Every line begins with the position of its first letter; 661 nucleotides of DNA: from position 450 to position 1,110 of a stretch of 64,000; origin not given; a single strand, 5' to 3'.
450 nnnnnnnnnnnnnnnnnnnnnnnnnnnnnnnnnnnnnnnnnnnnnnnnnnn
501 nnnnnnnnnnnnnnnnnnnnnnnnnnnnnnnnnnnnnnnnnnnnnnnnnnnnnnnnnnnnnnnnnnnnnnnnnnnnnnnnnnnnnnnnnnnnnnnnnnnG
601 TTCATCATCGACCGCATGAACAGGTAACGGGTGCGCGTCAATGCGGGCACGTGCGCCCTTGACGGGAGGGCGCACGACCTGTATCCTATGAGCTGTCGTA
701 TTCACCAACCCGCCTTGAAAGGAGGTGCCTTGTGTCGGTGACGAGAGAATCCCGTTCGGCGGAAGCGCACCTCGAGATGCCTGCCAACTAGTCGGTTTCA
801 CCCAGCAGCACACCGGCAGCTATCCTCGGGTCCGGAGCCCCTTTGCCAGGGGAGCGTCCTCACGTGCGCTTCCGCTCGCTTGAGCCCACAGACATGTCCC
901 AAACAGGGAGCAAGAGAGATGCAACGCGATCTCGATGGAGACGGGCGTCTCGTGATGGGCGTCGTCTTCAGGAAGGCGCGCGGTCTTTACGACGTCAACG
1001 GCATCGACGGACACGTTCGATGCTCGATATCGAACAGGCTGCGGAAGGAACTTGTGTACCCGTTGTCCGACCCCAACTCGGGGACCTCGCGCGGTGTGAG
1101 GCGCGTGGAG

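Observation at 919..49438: Two rsgA (YjeQ) paralogues in one 64-kb window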

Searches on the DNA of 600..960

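Call 57: search_rna_families(source=window, start=600, end=960, threshold=evalue, max_evalue=10)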
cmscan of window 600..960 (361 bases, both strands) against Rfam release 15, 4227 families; matches with E-value up to 10: 9.
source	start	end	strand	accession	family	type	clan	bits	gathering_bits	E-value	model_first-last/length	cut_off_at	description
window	642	683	+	RF03230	mir-967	Gene; miRNA;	-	14.5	70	6.7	1-90/90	no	mir-967 microRNA precursor family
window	628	643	+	RF01382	HIV-1_SL4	Cis-reg;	-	13.5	31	5.2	1-20/20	no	HIV-1 stem-loop 4 packaging signal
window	600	612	-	RF01305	sR51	Gene; snRNA; snoRNA; CD-box;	-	12.8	38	7.8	1-13/56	3'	Small nucleolar RNA sR51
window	863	928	-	RF00285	snoZ6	Gene; snRNA; snoRNA; CD-box;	-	12.5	35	6.6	1-91/91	no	Z6 small nucleolar RNA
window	812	855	+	RF02219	ZNRD1-AS1_2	Gene; lncRNA;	-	10.6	60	4.6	31-76/76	no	ZNRD1 antisense RNA 1 conserved region 2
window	600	612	-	RF01133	sR3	Gene; snRNA; snoRNA; CD-box;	-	10.4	41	2.7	1-13/55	3'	Small nucleolar RNA sR3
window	600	611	-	RF01304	sR5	Gene; snRNA; snoRNA; CD-box;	-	10.3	40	6.8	1-12/53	3'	Small nucleolar RNA sR5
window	600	612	-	RF01149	sR10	Gene; snRNA; snoRNA; CD-box;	-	9.3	45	7.4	1-13/54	3'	Small nucleolar RNA sR10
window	849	899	+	RF01855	Plant_SRP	Gene;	CL00003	8.7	105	2.9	1-305/305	no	Plant signal recognition particle RNA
